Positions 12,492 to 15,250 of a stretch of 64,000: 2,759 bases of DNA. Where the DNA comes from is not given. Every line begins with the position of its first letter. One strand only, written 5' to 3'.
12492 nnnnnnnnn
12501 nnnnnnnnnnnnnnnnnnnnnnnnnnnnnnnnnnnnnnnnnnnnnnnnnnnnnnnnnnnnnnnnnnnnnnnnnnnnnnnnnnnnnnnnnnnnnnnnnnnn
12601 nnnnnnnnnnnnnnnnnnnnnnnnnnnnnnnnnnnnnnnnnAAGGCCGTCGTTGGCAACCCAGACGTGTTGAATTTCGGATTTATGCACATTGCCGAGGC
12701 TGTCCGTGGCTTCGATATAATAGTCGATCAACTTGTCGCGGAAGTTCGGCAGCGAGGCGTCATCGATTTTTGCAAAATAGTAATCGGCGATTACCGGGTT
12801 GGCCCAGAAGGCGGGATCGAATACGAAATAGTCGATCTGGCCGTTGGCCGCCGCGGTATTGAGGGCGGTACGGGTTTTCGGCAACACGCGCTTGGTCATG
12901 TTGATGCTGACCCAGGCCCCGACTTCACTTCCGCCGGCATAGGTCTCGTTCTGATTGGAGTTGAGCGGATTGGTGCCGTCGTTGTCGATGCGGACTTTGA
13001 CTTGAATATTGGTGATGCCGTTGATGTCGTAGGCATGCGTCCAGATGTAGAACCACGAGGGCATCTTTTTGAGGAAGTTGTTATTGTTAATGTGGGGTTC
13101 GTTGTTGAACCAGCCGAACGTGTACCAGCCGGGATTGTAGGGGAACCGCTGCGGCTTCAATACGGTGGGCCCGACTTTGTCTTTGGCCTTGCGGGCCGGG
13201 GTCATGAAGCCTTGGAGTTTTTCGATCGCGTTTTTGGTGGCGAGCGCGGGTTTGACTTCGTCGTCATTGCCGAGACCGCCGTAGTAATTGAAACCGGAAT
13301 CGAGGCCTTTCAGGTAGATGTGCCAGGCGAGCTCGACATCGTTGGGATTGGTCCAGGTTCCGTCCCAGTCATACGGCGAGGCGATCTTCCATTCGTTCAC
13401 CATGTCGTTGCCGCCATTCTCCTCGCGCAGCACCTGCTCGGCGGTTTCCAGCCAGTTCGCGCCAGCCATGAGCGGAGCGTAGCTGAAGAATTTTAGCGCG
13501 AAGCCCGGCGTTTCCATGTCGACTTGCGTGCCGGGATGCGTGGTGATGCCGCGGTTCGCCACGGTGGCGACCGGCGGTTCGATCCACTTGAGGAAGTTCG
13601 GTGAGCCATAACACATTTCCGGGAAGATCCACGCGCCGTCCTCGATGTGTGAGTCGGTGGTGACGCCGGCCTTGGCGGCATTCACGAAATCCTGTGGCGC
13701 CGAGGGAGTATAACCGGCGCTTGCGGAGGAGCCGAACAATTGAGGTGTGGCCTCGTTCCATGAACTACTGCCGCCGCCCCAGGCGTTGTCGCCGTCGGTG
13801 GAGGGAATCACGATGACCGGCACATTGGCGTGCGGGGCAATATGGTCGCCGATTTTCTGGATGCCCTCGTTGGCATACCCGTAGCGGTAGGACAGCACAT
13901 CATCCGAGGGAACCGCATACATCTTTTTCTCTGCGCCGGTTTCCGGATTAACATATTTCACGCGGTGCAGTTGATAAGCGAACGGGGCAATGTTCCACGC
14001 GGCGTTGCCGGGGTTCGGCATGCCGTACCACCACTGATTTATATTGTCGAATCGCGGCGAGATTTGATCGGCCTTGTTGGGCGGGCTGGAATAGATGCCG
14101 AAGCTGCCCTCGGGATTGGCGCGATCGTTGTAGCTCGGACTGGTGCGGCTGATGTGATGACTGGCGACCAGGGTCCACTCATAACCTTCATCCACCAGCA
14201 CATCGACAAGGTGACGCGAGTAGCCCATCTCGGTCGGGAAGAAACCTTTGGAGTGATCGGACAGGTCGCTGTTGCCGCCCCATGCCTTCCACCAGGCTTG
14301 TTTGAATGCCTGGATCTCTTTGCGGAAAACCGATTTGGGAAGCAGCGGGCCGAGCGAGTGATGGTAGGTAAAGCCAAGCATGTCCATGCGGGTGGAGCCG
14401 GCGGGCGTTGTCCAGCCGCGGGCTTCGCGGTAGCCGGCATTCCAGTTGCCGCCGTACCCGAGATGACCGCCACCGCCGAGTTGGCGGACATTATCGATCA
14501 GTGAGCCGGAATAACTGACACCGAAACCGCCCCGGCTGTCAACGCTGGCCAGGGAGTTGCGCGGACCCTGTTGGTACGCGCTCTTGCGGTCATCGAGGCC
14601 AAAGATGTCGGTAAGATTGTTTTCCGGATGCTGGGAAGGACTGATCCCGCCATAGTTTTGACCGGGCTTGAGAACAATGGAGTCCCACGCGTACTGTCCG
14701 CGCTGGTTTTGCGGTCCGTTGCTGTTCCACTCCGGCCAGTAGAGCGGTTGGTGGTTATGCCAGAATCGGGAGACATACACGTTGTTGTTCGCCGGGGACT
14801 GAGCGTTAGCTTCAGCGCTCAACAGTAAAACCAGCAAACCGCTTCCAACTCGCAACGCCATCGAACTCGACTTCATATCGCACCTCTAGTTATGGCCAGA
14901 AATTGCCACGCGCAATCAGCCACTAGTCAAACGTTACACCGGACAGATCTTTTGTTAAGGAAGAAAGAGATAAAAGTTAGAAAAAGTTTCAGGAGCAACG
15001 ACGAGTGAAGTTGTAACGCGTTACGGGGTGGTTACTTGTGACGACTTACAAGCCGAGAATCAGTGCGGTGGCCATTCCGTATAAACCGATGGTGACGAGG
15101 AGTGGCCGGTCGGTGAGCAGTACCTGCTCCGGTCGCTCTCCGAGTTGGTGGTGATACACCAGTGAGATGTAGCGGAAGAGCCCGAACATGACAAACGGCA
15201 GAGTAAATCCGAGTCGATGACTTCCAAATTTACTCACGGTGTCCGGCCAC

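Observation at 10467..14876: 1469-aa secreted GH57-like enzyme with FN3 and long Asn/Thr/Ser-rich beta domains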

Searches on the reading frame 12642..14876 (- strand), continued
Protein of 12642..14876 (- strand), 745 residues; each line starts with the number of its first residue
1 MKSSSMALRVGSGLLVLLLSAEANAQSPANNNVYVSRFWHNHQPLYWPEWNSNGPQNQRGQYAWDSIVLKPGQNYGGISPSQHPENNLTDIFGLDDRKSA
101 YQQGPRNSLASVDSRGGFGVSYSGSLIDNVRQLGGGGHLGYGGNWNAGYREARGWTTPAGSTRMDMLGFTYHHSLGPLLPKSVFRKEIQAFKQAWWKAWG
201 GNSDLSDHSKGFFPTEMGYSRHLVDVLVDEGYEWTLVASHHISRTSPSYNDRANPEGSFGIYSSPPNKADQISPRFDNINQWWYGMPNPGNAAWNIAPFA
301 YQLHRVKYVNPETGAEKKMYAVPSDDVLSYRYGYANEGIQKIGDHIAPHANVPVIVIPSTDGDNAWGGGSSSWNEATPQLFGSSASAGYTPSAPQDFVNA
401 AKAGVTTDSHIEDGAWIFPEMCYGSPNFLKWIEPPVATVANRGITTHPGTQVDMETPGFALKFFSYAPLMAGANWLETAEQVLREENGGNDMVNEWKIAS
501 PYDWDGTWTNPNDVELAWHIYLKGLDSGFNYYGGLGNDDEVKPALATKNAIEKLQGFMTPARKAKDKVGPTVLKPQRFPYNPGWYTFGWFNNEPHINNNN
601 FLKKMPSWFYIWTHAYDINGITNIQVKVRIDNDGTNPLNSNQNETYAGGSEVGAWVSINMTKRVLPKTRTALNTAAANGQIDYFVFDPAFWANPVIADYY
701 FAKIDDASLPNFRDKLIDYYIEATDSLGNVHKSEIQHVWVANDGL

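Call 104: list_cluster_members(proteins=[P0372, P0383, P0356, P0350, P0361, P0362, P0366, P0345, P0326, P0314])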
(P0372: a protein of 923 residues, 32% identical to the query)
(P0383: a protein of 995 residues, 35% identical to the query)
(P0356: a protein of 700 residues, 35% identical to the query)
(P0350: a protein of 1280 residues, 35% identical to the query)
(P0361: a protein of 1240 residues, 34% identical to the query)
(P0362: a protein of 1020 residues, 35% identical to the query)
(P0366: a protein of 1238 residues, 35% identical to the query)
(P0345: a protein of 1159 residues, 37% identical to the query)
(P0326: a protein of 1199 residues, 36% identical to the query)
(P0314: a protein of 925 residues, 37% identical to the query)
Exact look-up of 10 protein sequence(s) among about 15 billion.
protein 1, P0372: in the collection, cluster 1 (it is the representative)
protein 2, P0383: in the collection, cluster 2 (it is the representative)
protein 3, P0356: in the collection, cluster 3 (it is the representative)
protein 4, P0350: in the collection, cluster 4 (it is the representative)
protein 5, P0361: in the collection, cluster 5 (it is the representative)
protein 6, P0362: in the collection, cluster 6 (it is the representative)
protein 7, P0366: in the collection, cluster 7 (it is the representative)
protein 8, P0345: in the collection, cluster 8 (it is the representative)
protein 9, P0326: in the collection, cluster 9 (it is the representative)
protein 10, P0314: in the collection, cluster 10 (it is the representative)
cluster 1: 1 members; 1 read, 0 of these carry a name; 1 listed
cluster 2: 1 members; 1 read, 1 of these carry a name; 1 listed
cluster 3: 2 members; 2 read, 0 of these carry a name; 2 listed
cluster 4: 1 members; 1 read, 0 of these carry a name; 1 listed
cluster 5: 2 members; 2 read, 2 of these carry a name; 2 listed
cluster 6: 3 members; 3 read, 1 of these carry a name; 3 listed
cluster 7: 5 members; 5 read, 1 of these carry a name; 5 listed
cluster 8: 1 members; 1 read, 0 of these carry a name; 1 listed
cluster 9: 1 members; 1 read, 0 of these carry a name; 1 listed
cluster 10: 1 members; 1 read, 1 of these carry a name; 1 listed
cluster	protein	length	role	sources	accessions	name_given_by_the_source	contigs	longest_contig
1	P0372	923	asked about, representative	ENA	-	-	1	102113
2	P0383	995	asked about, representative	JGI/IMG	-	hypothetical protein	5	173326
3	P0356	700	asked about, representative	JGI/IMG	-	-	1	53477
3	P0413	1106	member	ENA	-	-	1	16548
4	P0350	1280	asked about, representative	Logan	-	-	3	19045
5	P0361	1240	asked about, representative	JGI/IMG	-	hypothetical protein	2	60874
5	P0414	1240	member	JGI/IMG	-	hypothetical protein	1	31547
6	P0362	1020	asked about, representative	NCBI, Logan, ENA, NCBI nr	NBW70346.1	MAG: T9SS C-terminal target domain-containing protein [Bacteroidetes bacterium] | T9SS C-terminal target domain-containing protein [Bacteroidota bacterium]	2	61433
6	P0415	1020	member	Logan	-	-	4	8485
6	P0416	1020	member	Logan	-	-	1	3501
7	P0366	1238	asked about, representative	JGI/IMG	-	-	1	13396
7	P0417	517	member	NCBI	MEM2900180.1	MAG: hypothetical protein QXT63_05260, partial [Thermoplasmata archaeon]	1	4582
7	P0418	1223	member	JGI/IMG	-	-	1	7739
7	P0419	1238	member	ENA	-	-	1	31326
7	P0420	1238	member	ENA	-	-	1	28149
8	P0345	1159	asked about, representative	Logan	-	-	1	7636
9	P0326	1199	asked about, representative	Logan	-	-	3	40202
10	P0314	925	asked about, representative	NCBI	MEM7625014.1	MAG: PEP-CTERM sorting domain-containing protein [Planctomycetota bacterium]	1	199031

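Call 105: search_dna_similar(query=P0350, collection=plasmids, mode=protein, max_evalue=0.001, max_rows=20)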
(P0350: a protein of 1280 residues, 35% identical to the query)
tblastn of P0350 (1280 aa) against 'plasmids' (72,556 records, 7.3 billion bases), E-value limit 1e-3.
Records with a match: 4; places in all: 4; records where one place covers at least 80% of the query: 0.
Best place of each record, by identity: <60% 4.
By first word of the organism name: Candidatus 1; Planctomyces 1; Persicobacter 1; Subdoligranulum 1.
By predicted mobility (MOB-suite, as given by PLSDB): non-mobilizable 4.
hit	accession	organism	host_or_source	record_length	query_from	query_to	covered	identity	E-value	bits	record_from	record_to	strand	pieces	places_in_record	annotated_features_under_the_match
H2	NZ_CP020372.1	Candidatus Thiodictyon syntrophicum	meromictic lake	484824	39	627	46%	40.4%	7e-108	384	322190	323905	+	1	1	glycosyl hydrolase family 57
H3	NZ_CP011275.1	Planctomyces sp. SH-PL62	cell culture,sugar beet rhizosphere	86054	968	1194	18%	26.4%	2e-5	57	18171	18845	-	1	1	fibronectin type III domain-containing protein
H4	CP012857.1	Persicobacter sp. JZB09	cell culture,soil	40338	930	1135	16%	28.3%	6e-4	52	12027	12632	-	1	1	record has no annotation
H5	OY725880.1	Subdoligranulum variabile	-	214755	1007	1132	10%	34.1%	8e-4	52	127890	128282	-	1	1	none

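Call 107: find_homologous_proteins(query=P0323)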
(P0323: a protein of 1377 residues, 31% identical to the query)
Query P0323 (1377 aa): 316 proteins with E <= 0.001 among 8000 candidates; the best 120 are listed.
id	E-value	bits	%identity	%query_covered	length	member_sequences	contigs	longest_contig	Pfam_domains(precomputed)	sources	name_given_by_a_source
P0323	0.0e+0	3217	100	100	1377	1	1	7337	PF01839.30,PF12256.15,PF22352.3,PF00801.27,PF13517.13,PF03423.19,PF18911.7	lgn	-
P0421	0.0e+0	1657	63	77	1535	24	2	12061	PF21027.4,PF22352.3,PF00801.27,PF03423.19,PF19384.5,PF02010.22,PF18911.7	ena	-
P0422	0.0e+0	1650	62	79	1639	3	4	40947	PF21027.4,PF22352.3,PF00801.27,PF17963.8,PF13927.13,PF03423.19,PF19384.5,PF18911.7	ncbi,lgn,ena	-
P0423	0.0e+0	1643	63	77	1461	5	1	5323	PF21027.4,PF22352.3,PF00801.27,PF03423.19,PF18911.7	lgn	-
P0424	0.0e+0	1643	63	77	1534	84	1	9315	PF21027.4,PF22352.3,PF00801.27,PF17963.8,PF24063.3,PF03423.19,PF19384.5,PF02010.22,PF18911.7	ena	-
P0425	0.0e+0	1640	64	78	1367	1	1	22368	PF22352.3,PF00801.27,PF03423.19,PF18911.7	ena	-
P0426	0.0e+0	1625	63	78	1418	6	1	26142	PF22352.3,PF00801.27,PF03423.19,PF18911.7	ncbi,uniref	ncbi:PKD domain-containing protein [Agarivorans sp.]|uniref:PKD domain-containing protein n=1 Tax=Ag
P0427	0.0e+0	1623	55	92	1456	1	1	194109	PF21027.4,PF22352.3,PF00801.27,PF17963.8,PF03423.19,PF18911.7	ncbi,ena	-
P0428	0.0e+0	1623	61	80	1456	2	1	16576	PF22352.3,PF00801.27,PF17963.8,PF03423.19,PF18911.7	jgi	jgi:hypothetical protein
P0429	0.0e+0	1622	65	76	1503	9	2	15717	PF22352.3,PF00801.27,PF02369.23,PF03423.19,PF18705.8,PF02342.24,PF18911.7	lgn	-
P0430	0.0e+0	1620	61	80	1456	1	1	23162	PF22352.3,PF00801.27,PF17963.8,PF03423.19,PF18911.7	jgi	jgi:hypothetical protein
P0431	0.0e+0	1619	65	76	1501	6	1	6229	PF22352.3,PF00801.27,PF02369.23,PF03423.19,PF18911.7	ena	-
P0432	0.0e+0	1600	58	86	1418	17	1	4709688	PF21027.4,PF22352.3,PF00801.27,PF03423.19,PF18911.7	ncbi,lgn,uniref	ncbi:PKD domain-containing protein [Agarivorans sp. JK6]|uniref:PKD domain-containing protein n=1 Ta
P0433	0.0e+0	1591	62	76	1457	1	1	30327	PF21027.4,PF22352.3,PF00801.27,PF03423.19,PF18911.7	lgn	-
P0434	0.0e+0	1590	60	78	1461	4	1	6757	PF21027.4,PF22352.3,PF00801.27,PF03423.19,PF18911.7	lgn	-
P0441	0.0e+0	1560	58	80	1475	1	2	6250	PF22352.3,PF00801.27,PF03065.21,PF03423.19,PF18911.7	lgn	-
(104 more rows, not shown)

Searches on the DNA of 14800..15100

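Call 125: search_rna_families(source=window, start=14800, end=15100, threshold=evalue, max_evalue=1)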
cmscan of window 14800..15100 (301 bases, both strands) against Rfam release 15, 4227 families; matches with E-value up to 1: 0.
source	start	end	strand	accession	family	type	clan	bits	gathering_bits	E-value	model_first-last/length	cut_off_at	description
